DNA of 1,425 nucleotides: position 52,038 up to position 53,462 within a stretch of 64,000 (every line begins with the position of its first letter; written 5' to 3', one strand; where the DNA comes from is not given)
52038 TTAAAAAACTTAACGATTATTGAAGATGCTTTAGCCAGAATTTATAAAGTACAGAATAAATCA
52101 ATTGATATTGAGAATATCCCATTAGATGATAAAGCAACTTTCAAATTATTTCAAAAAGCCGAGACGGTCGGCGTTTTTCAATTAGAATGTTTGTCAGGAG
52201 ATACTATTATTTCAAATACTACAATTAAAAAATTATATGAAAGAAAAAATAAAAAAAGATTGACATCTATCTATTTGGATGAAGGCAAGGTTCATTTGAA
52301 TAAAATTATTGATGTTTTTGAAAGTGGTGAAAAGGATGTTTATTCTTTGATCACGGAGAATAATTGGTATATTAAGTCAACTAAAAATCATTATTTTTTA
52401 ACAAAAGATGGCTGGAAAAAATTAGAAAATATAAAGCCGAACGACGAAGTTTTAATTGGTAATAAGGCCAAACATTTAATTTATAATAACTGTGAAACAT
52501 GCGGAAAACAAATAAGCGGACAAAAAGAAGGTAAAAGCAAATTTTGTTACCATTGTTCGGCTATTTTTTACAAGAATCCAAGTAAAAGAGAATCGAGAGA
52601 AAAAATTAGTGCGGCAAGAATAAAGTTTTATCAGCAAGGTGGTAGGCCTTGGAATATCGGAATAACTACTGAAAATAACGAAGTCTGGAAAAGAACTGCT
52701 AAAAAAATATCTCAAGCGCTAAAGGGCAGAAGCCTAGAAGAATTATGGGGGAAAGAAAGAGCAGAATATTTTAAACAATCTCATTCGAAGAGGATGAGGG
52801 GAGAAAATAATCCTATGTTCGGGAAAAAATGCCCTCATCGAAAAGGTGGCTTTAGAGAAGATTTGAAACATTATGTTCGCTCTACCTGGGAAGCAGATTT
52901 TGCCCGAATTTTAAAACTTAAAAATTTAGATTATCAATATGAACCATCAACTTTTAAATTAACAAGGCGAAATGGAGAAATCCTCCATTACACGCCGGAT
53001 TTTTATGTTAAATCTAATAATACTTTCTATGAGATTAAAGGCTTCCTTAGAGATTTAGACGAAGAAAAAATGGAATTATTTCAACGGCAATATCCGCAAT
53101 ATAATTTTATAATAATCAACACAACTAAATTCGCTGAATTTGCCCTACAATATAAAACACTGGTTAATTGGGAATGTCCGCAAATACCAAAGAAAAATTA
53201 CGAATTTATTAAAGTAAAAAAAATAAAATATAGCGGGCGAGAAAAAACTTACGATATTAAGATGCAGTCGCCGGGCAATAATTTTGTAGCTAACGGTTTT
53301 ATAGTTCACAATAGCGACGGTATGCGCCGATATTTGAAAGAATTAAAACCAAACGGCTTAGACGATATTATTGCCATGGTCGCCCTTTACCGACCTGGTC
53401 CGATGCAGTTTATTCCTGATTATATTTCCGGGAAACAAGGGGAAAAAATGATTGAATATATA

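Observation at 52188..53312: dnaE intein with an unusual homing-endonuclease module (Zn ribbon + 3x NUMOD3-like + PD-(D/E)xK-like)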

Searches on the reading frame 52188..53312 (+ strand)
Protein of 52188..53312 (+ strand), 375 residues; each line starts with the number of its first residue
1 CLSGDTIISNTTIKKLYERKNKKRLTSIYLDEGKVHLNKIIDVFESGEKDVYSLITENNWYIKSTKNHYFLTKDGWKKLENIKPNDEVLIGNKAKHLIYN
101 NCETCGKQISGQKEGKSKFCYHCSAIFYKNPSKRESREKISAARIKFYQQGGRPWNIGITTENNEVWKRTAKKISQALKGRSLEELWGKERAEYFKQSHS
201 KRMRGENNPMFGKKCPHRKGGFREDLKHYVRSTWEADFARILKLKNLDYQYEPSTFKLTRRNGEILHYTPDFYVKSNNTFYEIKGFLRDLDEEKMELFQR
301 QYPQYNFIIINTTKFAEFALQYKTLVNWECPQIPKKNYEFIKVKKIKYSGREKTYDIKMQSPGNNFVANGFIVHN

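Call 3: search_protein_families(library=pfam, proteins=[window:52188-53312:+], max_evalue=1)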
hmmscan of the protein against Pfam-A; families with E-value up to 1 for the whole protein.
window:52188-53312:+ (375 aa): 7 families
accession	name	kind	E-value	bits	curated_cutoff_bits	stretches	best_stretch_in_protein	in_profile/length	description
PF14890.11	Intein_splicing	-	2.9e-20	73.1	35.8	1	10-375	9-155/155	Intein splicing domain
PF05367.17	Phage_endo_I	-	3e-05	24.1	29.1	1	230-309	15-92/149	Phage endonuclease I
PF07460.16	NUMOD3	-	0.00043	20.6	20.4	1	200-214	13-27/37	NUMOD3 motif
PF08722.17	Tn7_TnsA-like_N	-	0.11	13.5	26.5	1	247-285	5-50/85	TnsA-like endonuclease N terminal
PF12773.13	DZR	-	0.13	12.9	27.3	1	100-126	13-33/45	Double zinc ribbon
PF23413.1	zf_RING_Vps8_fungal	-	0.28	12.1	27.4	1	101-120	1-20/58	Vps8 RING zinc finger, fungal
PF14149.11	YhfH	-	0.94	9.8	27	0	96-123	10-37/37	YhfH-like protein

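Call 4: search_protein_families(library=ncbifam, proteins=[window:52188-53312:+], max_evalue=1)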
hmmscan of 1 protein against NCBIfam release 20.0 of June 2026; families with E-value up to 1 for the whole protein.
window:52188-53312:+ (375 aa): 12 families
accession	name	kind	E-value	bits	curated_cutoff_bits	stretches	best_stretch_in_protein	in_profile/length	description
NF005852.0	PRK07773.1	equivalog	1.8e-15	56.3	780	2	1-90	398-492/886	replicative DNA helicase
NF038162.1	RtcB_rel_intein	exception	1.5e-10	39.8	1150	2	12-90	111-189/961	intein-containing RtcB family protein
NF011418.0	PRK14845.1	equivalog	6.2e-07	27.5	756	2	55-93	96-135/1049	translation initiation factor IF-2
NF038098.1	GyrA_w_intein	exception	3e-05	22.1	1850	2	337-375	499-537/1232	intein-containing DNA gyrase subunit A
TIGR01445.1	intein_Nterm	domain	5.2e-05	24.2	24.5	1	1-72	1-83/83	intein N-terminal splicing region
NF006207.0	PRK08332.1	equivalog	0.00011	19.5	2400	1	43-90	940-987/1684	vitamin B12-dependent ribonucleotide reductase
NF003158.0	PRK04132.1-3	equivalog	0.00097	16.3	1750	1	49-92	702-745/1437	replication factor C small subunit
TIGR01443.1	intein_Cterm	domain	0.0016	18.6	15.6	1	363-375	10-23/24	intein C-terminal splicing region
NF038136.1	rSAM_Rv_intein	exception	0.004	16.1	700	1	47-375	125-334/574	intein-containing Rv2578c family radical SAM protein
NF007079.0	PRK09532.1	equivalog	0.0084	14.3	1525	1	11-75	790-853/876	DNA polymerase III subunit alpha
NF041142.1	PCNA_Inhib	equivalog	0.054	13.8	90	0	167-202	20-57/65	PCNA-inhibitor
NF007072.0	PRK09519.1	equivalog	0.17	10.1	1024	1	31-88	287-344/790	intein-containing recombinase RecA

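Call 5: search_protein_families(library=phrogs, proteins=[window:52188-53312:+], max_evalue=1)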
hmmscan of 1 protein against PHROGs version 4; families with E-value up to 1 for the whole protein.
window:52188-53312:+ (375 aa): 12 families
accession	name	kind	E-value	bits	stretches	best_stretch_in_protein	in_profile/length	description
phrog_9019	-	DNA, RNA and nucleotide metabolism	1.8e-12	48.6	1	222-308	51-132/160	Holliday junction resolvase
phrog_945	-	DNA, RNA and nucleotide metabolism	1.3e-10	42.2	1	226-326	10-105/145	endonuclease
phrog_29037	-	DNA, RNA and nucleotide metabolism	7.3e-10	39.7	1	223-323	129-223/241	endonuclease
phrog_22215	-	unknown function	6.9e-07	30.3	1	212-319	199-307/324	-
phrog_17415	-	head and packaging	4.1e-06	26.1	1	36-90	228-282/940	terminase large subunit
phrog_28563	-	unknown function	6.7e-06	27.3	1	335-375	30-70/98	-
phrog_21138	-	unknown function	8.1e-06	27.6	1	230-298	15-80/198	-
phrog_15137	-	DNA, RNA and nucleotide metabolism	0.0003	21.4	1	116-318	16-227/236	endonuclease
phrog_16259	-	DNA, RNA and nucleotide metabolism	0.00071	19.9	1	1-88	233-326/330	DNA helicase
phrog_4852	-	unknown function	0.0011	19.7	1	95-144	9-56/194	-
phrog_28815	-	unknown function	0.0091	16.5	1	47-88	120-160/215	-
phrog_14372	-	unknown function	0.057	14.7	1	88-133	7-52/69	-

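Call 28: find_related_loci(query=window:52188-53312:+, collection=genome_contigs, flank=6000)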
Query window:52188-53312:+ (375 aa) in genome_contigs; peptide patterns used: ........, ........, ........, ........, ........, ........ (x = any residue, [..] = any of these).
116 stretches matched a pattern; 8 encode a relative of the query (tblastn E <= 1e-3); 8 distinct loci.
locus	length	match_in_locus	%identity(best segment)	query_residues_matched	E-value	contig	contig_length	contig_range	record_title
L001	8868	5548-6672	100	1-375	0e+0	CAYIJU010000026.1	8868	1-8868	MAG TPA_asm: uncultured Candidatus Saccharibacteria bacterium isolate ERP119705_co20_288 genome assembly, contig: NODE_1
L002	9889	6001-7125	87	1-375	0e+0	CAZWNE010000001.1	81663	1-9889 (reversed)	MAG TPA_asm: uncultured Candidatus Saccharibacteria bacterium isolate binchicken_co38_1285 genome assembly, contig: NODE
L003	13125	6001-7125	72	1-375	0e+0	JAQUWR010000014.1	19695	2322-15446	MAG: Candidatus Paceibacterota bacterium isolate STD2_195 NODE_10077_length_19695_cov_12.358340_Sandtown_D2, whole genom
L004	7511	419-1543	71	1-375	0e+0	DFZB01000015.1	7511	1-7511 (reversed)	MAG TPA_asm: Patescibacteria group bacterium UBA4067 UBA4067_contig_23458, whole genome shotgun sequence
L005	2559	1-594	69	179-375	3e-99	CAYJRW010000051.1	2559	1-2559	MAG TPA_asm: uncultured Candidatus Saccharibacteria bacterium isolate ERP125453_co1_241 genome assembly, contig: NODE_61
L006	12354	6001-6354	32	138-258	4e-7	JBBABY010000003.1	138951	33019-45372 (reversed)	MAG: archaeon isolate SO_2017_LW1_34 NODE_35_length_138951_cov_1.602590_LW64-88_2017, whole genome shotgun sequence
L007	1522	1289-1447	47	170-216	8e-7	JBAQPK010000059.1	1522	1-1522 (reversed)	MAG: Desulfuromonadaceae bacterium isolate MFD12001_ilm_asm_bin38 k127_100452, whole genome shotgun sequence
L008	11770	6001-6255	34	135-213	5e-5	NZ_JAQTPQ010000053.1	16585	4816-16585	MAG: Flavobacterium sp. isolate STB_12 NODE_8187_length_16585_cov_2.523818_Sandtown_B, whole genome shotgun sequence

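Call 39: predict_structure(alignment_id=A2)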
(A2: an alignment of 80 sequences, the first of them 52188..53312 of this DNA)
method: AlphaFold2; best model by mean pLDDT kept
length: 375 residues; sequences in the alignment: 80
mean_pLDDT: 76.5   pTM: 0.53
mean pLDDT of the five models: 76.5, 76.0, 74.3, 74.1, 71.0
residues with pLDDT >= 90: 117; 70-90: 141; 50-70: 64; < 50: 53
segments of 3 or more residues with pLDDT < 50: 1-5, 25-39, 48-57, 94-98, 130-132, 156-160, 367-375
pLDDT, mean of each block of 10 residues (from residue 1): 48 74 54 41 50 43 75 84 87 52 81 69 71 66 79 54 70 86 93 92 80 73 96 96 98 98 98 98 93 98 98 89 90 69 80 72 53 42
secondary structure, 60 per line:
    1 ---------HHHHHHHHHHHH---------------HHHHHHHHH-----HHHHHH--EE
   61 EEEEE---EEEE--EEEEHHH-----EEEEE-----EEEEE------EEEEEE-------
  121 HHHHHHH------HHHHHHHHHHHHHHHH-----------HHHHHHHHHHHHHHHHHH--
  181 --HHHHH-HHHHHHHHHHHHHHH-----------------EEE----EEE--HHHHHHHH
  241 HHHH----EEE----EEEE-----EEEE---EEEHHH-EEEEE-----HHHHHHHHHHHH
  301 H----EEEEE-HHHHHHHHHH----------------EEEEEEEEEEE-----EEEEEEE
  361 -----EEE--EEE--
elements in order: H10-21 H37-45 H51-56 E59-65 E69-72 E75-78 E87-91 E97-101 E108-113 H121-127 H134-149 H161-178 H183-187 H189-203 E221-223 E228-230 H233-244 E249-251 E256-259 E265-268 E272-274 E279-283 H289-301 E306-310 H312-321 E338-348 E354-360 E366-368 E371-373

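Call 45: fold_search(model_id=the predicted structure, library=pdb)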
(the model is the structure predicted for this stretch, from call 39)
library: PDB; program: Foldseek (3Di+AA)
matches with E <= 10: 461; with E <= 0.001: 0
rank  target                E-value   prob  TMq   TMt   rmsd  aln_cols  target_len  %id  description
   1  2pfj_B                1.6e-02  0.92  0.13  0.35  23.3       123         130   24  Crystal Structure of T7 Endo I resolvase in complex with a Holliday Junction (released 2007-10-30)
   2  1m0d_A                1.7e-02  0.98  0.13  0.35  21.4       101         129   24  Crystal Structure of Bacteriophage T7 Endonuclease I with a Wild-Type Active Site and Bound Manganese Ions (released 2002-07-10)
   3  3cae_A                2.2e-02  0.98  0.13  0.36  25.8       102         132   24  Structure of NNQQNY as an insert in T7 endonuclease I (released 2008-07-22)
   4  1fzr_A                2.6e-02  0.95  0.13  0.35  21.8       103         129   23  CRYSTAL STRUCTURE OF BACTERIOPHAGE T7 ENDONUCLEASE I (released 2001-01-17)
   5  2pfj_A                3.0e-02  0.87  0.13  0.35  23.3       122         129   24  Crystal Structure of T7 Endo I resolvase in complex with a Holliday Junction (released 2007-10-30)
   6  6p4o_F                5.7e-02  0.96  0.18  0.15   6.2       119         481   20  Complex of XPB helicase with Bax1 endonuclease from Sulfurisphaera tokodaii at 3.15 Angstroms resolution (released 2020-06-03)
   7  1f1z_A                6.0e-02  0.96  0.20  0.28   6.4       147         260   18  TNSA, a catalytic component of the TN7 transposition system (released 2000-06-28)
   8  4par_B                8.6e-02  0.91  0.14  0.17   7.3       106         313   17  The 5-Hydroxymethylcytosine-Specific Restriction Enzyme AbaSI in a Complex with Product-like DNA (released 2014-06-25)
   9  6p4o_B                9.7e-02  0.98  0.17  0.13   3.4        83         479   23  Complex of XPB helicase with Bax1 endonuclease from Sulfurisphaera tokodaii at 3.15 Angstroms resolution (released 2020-06-03)
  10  4par_C                1.0e-01  0.89  0.15  0.18   7.3       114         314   16  The 5-Hydroxymethylcytosine-Specific Restriction Enzyme AbaSI in a Complex with Product-like DNA (released 2014-06-25)
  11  6frg                  1.0e-01  0.87  0.08  0.18   7.2        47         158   28  Crystal structure of G-1F mutant of Ssp DnaB Mini-Intein variant M86 (released 2019-01-30)
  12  9y1l_B                1.2e-01  0.90  0.16  0.34   4.8       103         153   13  Crystal Structure of Putative Restriction Endonuclease Domain-Containing Protein from Leptospirillum ferriphilum YSK (released 2025-09-10)
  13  5wa7                  1.7e-01  0.21  0.10  0.18  13.8       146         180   15  Crystal structure of the influenza virus PA endonuclease in complex with inhibitor 9b (SRI-30101) (released 2018-01-03)
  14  7ex0_B                1.9e-01  0.51  0.16  0.30   8.4       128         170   15  Crystal structure of Ebinur Lake virus cap snatching endonuclease (K108A mutant) (released 2022-01-26)
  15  9dou_A                1.9e-01  0.18  0.13  0.07  16.3       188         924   15  Taeniopygia guttata R2 retrotransposon (R2Tg) initiating target-primed reverse transcription (released 2025-05-21)
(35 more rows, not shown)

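Call 74: fold_search(model_id=the predicted structure, library=viral)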
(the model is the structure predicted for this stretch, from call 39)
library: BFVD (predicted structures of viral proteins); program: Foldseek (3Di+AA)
matches with E <= 10: 752; with E <= 0.001: 68
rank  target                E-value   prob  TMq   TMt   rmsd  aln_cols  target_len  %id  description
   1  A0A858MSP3            3.0e-13  1.00  0.25  0.36  24.6       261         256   23  (no name in the UniProt tables at hand)
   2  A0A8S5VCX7            1.9e-12  1.00  0.37  0.44   9.6       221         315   25  Endonuclease I [Siphoviridae sp. ctDXu9]
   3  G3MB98                2.7e-12  1.00  0.30  0.37  21.1       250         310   24  Gp28 [Bacillus phage G]
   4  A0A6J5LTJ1            1.2e-09  1.00  0.30  0.38  15.0       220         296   24  Uncharacterized protein [uncultured Caudovirales phage]
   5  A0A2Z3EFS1            4.1e-09  1.00  0.25  0.32  22.8       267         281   18  (no name in the UniProt tables at hand)
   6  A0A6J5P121            1.7e-08  1.00  0.27  0.55   3.7       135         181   32  Endonuclease I [uncultured Caudovirales phage]
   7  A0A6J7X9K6            2.4e-08  1.00  0.25  0.31  21.2       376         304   15  Zinc finger C2H2-type [uncultured Caudovirales phage]
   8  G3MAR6                2.7e-08  1.00  0.26  0.43  18.8       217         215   18  Gp525 [Bacillus phage G]
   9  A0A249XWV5            3.7e-08  1.00  0.25  0.32  15.1       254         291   19  Uncharacterized protein [Proteus phage PM2]
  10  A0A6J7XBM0            4.9e-08  1.00  0.25  0.34  21.6       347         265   14  C2H2-type domain-containing protein [uncultured Caudovirales phage]
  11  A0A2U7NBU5            6.2e-08  1.00  0.24  0.44  15.2       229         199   15  TnsA endonuclease N-terminal domain-containing protein [Pseudomonas phage PspYZU05]
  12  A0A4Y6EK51            6.6e-08  1.00  0.24  0.37  15.6       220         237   21  (no name in the UniProt tables at hand)
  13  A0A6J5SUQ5            1.4e-07  1.00  0.24  0.41  21.1       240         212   19  Uncharacterized protein [uncultured Caudovirales phage]
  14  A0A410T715            1.6e-07  1.00  0.25  0.26  24.7       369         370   13  TnsA endonuclease N-terminal domain-containing protein [Campylobacter phage CP20]
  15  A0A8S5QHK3            2.0e-07  1.00  0.26  0.34  19.1       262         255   14  ROS/MUCR transcriptional regulator protein [Myoviridae sp. ctdNl2]
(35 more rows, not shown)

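Call 88: search_dna_similar(query=window:52188-53312:+, collection=plasmids, mode=protein, max_evalue=0.001, max_rows=15)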
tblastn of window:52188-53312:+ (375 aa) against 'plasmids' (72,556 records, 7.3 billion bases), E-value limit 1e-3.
Records with a match: 2; places in all: 2; records where one place covers at least 80% of the query: 1.
Best place of each record, by identity: <60% 2.
By first word of the organism name: Miltoncostaea 1; Natrinema 1.
By predicted mobility (MOB-suite, as given by PLSDB): non-mobilizable 2.
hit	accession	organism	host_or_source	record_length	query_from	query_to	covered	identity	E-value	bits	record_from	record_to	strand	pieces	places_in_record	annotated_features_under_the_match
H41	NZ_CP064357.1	Miltoncostaea oceani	pure culture,marine sediment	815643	1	375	100%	29.5%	2e-43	168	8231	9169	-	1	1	dnaE: DNA polymerase III subunit alpha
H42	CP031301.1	Natrinema thermotolerans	Cell culture,Korean salt-fermented food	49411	102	323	59%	24.3%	1e-9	68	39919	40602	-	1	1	hypothetical protein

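Call 89: get_annotated_region(hit=H41, flank=2500)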
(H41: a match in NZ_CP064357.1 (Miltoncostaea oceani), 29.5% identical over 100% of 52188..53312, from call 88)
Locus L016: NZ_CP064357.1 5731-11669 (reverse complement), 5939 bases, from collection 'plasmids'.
description: Miltoncostaea oceani strain SCSIO 61214 plasmid unnamed1, complete sequence
organism: Miltoncostaea oceani (NCBI taxid 2843216)
taxonomy: Bacteria; Actinomycetota; Thermoleophilia; Miltoncostaeales; Miltoncostaeaceae; Miltoncostaea; Miltoncostaea oceani
host: -; source: pure culture,marine sediment; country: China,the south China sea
typing (MOB-suite, as given by PLSDB): non-mobilizable
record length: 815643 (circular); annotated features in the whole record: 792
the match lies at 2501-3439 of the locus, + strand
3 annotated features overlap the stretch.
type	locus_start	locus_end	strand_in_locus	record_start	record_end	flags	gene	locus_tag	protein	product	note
CDS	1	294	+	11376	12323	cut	-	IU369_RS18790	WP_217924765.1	hypothetical protein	-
CDS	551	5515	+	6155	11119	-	dnaE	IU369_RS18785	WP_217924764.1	DNA polymerase III subunit alpha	GO:0006260 - DNA replication [Evidence IEA]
CDS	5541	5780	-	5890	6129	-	-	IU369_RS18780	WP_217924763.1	hypothetical protein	-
